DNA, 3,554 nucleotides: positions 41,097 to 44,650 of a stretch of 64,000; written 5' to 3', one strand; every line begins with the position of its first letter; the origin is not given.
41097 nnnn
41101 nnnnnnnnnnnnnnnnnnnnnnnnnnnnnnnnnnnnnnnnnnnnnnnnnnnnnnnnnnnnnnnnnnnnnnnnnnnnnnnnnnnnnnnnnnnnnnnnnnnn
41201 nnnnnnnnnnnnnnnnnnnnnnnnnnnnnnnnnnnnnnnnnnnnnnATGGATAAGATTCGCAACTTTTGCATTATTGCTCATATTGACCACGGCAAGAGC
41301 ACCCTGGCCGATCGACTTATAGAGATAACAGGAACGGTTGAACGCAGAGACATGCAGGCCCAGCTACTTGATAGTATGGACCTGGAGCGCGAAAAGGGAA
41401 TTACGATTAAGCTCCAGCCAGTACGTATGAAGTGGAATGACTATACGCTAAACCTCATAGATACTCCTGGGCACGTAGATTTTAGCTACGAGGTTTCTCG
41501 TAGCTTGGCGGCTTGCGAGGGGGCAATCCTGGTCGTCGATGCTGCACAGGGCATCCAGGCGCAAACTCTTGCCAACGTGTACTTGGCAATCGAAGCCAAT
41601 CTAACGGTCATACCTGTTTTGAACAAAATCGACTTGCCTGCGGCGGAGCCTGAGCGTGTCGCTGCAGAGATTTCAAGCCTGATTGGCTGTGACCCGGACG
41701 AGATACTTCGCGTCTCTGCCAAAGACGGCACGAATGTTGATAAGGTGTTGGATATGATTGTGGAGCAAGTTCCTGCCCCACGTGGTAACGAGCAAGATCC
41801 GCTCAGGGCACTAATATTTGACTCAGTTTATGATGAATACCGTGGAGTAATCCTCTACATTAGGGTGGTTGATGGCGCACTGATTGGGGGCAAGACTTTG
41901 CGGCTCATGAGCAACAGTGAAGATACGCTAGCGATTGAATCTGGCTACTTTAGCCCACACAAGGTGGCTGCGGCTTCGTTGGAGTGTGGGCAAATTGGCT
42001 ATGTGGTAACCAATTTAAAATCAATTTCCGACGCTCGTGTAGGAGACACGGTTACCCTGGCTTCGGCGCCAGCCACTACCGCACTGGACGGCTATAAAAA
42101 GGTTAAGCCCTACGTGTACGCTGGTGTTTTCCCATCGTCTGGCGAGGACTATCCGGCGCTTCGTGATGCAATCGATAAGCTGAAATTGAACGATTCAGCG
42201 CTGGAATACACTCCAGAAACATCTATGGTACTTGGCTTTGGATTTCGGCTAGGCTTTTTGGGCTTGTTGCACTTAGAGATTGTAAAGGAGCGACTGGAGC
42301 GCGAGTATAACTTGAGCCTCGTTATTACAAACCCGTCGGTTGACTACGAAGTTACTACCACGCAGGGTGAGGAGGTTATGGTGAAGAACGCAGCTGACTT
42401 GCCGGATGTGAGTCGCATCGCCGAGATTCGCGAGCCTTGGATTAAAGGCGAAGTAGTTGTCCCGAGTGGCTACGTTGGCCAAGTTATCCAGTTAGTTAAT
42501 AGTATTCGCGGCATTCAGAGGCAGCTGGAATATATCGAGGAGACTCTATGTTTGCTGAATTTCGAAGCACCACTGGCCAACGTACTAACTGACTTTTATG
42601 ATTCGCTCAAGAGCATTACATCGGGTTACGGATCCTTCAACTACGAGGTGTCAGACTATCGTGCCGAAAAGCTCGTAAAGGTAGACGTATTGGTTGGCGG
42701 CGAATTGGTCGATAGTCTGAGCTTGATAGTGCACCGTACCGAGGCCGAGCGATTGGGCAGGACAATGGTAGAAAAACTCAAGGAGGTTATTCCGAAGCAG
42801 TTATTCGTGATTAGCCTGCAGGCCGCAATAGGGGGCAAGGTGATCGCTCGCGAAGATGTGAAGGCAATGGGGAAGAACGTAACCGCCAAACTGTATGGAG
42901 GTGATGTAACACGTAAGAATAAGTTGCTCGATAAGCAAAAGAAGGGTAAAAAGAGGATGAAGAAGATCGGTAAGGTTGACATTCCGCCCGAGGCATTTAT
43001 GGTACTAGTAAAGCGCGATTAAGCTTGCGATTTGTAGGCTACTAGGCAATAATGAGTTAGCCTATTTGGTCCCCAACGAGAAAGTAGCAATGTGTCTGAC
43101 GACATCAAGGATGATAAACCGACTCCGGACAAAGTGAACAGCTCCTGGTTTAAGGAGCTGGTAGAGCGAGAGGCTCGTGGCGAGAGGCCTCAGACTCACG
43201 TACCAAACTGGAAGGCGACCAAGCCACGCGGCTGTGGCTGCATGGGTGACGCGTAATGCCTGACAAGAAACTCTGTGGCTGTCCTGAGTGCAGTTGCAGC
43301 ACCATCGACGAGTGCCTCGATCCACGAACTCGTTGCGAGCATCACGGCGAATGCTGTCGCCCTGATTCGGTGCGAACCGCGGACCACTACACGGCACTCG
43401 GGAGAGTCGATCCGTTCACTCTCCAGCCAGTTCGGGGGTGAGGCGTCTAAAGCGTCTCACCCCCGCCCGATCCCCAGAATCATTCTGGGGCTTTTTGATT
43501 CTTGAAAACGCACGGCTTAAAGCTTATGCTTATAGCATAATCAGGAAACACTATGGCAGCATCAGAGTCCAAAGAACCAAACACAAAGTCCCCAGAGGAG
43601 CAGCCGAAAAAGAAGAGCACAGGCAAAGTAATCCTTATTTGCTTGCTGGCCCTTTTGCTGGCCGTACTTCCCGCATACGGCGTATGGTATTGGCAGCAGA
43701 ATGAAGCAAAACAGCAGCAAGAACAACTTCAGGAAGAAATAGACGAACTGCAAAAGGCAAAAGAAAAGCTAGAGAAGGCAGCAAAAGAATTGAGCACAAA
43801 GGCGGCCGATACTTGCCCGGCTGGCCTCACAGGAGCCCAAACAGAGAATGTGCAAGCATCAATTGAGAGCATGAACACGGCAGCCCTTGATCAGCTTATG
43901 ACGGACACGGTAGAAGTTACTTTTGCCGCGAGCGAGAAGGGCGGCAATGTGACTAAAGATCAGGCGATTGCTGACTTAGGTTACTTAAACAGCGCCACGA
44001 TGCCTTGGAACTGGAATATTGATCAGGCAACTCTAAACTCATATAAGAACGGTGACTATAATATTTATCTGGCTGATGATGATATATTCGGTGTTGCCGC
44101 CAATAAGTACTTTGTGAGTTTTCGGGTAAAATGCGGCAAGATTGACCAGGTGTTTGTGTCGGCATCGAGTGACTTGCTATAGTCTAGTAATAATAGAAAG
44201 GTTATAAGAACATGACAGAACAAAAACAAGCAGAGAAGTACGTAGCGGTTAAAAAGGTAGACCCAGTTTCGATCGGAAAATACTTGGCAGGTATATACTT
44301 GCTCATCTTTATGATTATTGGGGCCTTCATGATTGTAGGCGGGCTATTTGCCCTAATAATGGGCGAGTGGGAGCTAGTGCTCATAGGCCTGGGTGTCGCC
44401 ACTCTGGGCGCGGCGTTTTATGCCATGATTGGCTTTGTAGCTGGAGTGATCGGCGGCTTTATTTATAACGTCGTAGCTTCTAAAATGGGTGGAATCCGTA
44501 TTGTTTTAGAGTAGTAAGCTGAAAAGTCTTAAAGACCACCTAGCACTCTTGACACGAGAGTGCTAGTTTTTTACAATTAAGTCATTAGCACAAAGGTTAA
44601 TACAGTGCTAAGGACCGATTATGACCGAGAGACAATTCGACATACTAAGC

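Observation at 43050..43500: GC-rich insert after lepA encoding a coupled pair of small ORFs, the second extremely Cys-rich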

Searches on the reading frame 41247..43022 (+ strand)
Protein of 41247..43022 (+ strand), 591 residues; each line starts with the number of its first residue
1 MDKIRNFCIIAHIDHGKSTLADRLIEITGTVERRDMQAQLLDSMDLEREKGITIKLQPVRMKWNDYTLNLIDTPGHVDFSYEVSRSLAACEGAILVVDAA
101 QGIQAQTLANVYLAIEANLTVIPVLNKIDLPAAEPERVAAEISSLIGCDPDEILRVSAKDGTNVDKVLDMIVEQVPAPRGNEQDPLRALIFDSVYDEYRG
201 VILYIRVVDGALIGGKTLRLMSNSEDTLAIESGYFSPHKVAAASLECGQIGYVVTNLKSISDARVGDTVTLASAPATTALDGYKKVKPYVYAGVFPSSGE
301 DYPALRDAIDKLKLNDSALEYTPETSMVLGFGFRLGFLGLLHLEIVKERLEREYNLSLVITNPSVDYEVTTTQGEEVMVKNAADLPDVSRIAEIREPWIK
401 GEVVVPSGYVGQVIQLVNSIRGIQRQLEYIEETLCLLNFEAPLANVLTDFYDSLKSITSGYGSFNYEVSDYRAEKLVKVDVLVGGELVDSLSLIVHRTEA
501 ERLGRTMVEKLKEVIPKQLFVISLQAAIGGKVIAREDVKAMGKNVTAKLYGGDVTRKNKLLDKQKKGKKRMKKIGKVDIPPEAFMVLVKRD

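Call 9: find_related_loci(query=window:41247-43022:+, collection=genome_contigs, flank=4000)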
Query window:41247-43022:+ (591 aa) in genome_contigs; peptide patterns used: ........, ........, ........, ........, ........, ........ (x = any residue, [..] = any of these).
599 stretches matched a pattern (row limit reached: there are more); 576 encode a relative of the query (tblastn E <= 1e-3); the best 80 are kept; 80 distinct loci.
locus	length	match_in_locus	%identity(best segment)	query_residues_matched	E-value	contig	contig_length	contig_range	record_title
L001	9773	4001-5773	87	1-591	0e+0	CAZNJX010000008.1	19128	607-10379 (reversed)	MAG TPA_asm: uncultured Candidatus Saccharibacteria bacterium isolate binchicken_co105_421 genome assembly, contig: NODE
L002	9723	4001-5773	87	1-591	0e+0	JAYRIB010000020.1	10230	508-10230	MAG: Candidatus Saccharimonadia bacterium isolate SZ_szas25bin.42 k141_425463, whole genome shotgun sequence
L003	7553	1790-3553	76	4-591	0e+0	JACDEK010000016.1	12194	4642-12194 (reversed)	MAG: Candidatus Saccharibacteria bacterium isolate MGR_bin358 SD2903_NODE_737_length_12194_cov_0.948123, whole genome sh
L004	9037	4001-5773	75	1-591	0e+0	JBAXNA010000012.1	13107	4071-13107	MAG: Candidatus Saccharibacteria bacterium isolate ELA467 MAG467_12, whole genome shotgun sequence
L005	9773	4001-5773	74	1-591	0e+0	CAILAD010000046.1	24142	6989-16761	uncultured bacterium isolate Umea_bin-07027 genome assembly, contig: bin-07027:46/49, whole genome shotgun sequence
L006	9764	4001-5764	75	4-591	0e+0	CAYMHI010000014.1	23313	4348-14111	MAG TPA_asm: uncultured Candidatus Saccharibacteria bacterium isolate SRP342105_co2_402 genome assembly, contig: NODE_22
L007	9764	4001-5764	71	4-591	0e+0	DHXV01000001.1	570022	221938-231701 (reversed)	MAG TPA_asm: Patescibacteria group bacterium UBA5147 UBA5147_contig_353, whole genome shotgun sequence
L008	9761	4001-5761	72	5-591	0e+0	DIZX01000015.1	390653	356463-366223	MAG TPA_asm: Patescibacteria group bacterium UBA6017 UBA6017_contig_72, whole genome shotgun sequence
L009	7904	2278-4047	68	2-591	0e+0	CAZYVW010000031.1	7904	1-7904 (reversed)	MAG TPA_asm: uncultured Candidatus Saccharibacteria bacterium isolate SRP200132_co1_592 genome assembly, contig: NODE_16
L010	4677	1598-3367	68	2-591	0e+0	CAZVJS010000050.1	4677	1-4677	MAG TPA_asm: uncultured Candidatus Saccharibacteria bacterium isolate SRP200132_co1_71 genome assembly, contig: NODE_367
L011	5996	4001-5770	67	2-591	0e+0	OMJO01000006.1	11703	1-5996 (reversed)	bacterium isolate AM_1205 genome assembly, contig: k99_464630, whole genome shotgun sequence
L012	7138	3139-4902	67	4-591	0e+0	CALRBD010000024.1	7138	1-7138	MAG: uncultured Candidatus Saccharimonas sp. isolate RH-23may17-1275 genome assembly, contig: RH-23may17-C88296, whole g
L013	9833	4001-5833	71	4-591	0e+0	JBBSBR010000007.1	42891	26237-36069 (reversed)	MAG: Candidatus Saccharimonadia bacterium isolate La6_metabat2.164 La6_metabat2.164_K_3403620_L_42891_cov_39.9294, whole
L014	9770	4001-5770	67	2-591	0e+0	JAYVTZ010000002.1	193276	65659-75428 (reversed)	MAG: Burkholderiaceae bacterium isolate GL74_UP_metabat_189 GL74_UP_metabat_189_1, whole genome shotgun sequence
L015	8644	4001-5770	67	2-591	0e+0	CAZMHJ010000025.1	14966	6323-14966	MAG TPA_asm: uncultured Candidatus Saccharibacteria bacterium isolate SRP170004_co1_605 genome assembly, contig: NODE_62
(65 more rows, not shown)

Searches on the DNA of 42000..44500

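Call 4: search_rna_families(source=window, start=42000, end=44500, threshold=evalue, max_evalue=1, show_alignments=3)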
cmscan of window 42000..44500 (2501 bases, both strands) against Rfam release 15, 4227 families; matches with E-value up to 1: 0.
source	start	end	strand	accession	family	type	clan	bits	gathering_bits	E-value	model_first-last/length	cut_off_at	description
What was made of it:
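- On Known structured RNA family (Rfam 15) or tmRNA: No match at E up to 1 over 42000-44500 (call 4).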

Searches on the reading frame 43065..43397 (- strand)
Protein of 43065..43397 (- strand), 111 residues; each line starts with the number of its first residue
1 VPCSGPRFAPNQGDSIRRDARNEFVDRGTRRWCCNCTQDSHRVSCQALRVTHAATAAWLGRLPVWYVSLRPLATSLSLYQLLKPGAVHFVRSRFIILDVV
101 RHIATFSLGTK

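Call 7: search_protein_families(library=pfam, proteins=[window:43065-43397:-], max_evalue=1)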
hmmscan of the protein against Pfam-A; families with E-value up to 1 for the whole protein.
seq(111 aa): 0 families

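Call 8: search_protein_families(library=ncbifam, proteins=[window:43065-43397:-], max_evalue=1)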
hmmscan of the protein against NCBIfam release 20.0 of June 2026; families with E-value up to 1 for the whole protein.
seq(111 aa): 0 families

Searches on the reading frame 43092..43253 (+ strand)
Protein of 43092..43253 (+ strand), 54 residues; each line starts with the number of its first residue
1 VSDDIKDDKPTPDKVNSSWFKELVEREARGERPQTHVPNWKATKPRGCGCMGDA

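Call 7: search_protein_families(library=pfam, proteins=[window:43092-43253:+], max_evalue=1)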
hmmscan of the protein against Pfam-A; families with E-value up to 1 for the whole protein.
seq(54 aa): 0 families

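Call 8: search_protein_families(library=ncbifam, proteins=[window:43092-43253:+], max_evalue=1)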
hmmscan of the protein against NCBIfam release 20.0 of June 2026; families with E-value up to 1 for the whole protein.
seq(54 aa): 0 families

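Call 33: find_homologous_proteins(query=A2, max_evalue=10)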
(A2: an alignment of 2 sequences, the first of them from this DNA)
Query A2 (2 sequences) (54 aa, profile of the alignment): 2 proteins with E <= 10 among 2 candidates.
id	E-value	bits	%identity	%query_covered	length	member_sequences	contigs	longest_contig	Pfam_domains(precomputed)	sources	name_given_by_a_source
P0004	3.3e-32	128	100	100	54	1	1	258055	-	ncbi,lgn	-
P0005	1.2e-27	113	43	85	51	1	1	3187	-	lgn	-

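Call 53: search_protein_families(library=phrogs, proteins=[window:43092-43253:+], max_evalue=0.1)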
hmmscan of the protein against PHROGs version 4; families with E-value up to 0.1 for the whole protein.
seq(54 aa): 0 families

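Call 54: search_protein_families(library=padloc, proteins=[window:43092-43253:+], max_evalue=0.1)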
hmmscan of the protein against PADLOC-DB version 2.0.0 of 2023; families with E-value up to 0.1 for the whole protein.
seq(54 aa): 0 families

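Call 57: find_encoding_contigs(protein=P0004, flank=3000, max_places=4)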
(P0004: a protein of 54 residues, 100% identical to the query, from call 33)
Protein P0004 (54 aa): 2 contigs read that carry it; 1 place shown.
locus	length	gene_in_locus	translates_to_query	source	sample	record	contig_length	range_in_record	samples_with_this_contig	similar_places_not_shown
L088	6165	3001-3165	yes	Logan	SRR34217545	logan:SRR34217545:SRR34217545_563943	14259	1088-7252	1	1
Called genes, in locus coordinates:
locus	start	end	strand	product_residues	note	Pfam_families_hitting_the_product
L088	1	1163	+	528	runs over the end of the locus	PF03023:MurJ, PF13440:Polysacc_synt_3, PF01554:MatE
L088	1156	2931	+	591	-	PF00009:GTP_EFTU, PF01926:MMR_HSR1 (weak), PF00679:EFG_C, PF06421:LepA_C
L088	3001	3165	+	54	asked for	-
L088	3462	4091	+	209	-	-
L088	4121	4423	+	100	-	-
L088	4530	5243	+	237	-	PF08279:HTH_11 (faint), PF01628:HrcA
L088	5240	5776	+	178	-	PF01025:GrpE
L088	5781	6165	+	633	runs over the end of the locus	PF00012:HSP70, PF06723:MreB_Mbl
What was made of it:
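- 43092..43256 (+): ORF1: 54-aa hydrophilic peptide (GTG start) with one predicted helix (residues 18-28) and a C-terminal G-C-G-C motif. Called as a protein in the source records (P0004; calls 33, 57).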

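Call 86: predict_structure(alignment_id=A2)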
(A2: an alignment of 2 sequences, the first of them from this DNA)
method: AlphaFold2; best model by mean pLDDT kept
length: 54 residues; sequences in the alignment: 2
mean_pLDDT: 61.0   pTM: 0.28
mean pLDDT of the five models: 61.0, 60.2, 58.9, 58.8, 58.5
residues with pLDDT >= 90: 0; 70-90: 13; 50-70: 38; < 50: 3
segments of 3 or more residues with pLDDT < 50: none
pLDDT, mean of each block of 10 residues (from residue 1): 54 60 75 62 59 50
secondary structure, 60 per line:
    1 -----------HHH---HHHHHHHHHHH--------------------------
elements in order: H18-28
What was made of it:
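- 43092..43256 (+): AF2 gives pLDDT 61 and helix 18-28 (call 86).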
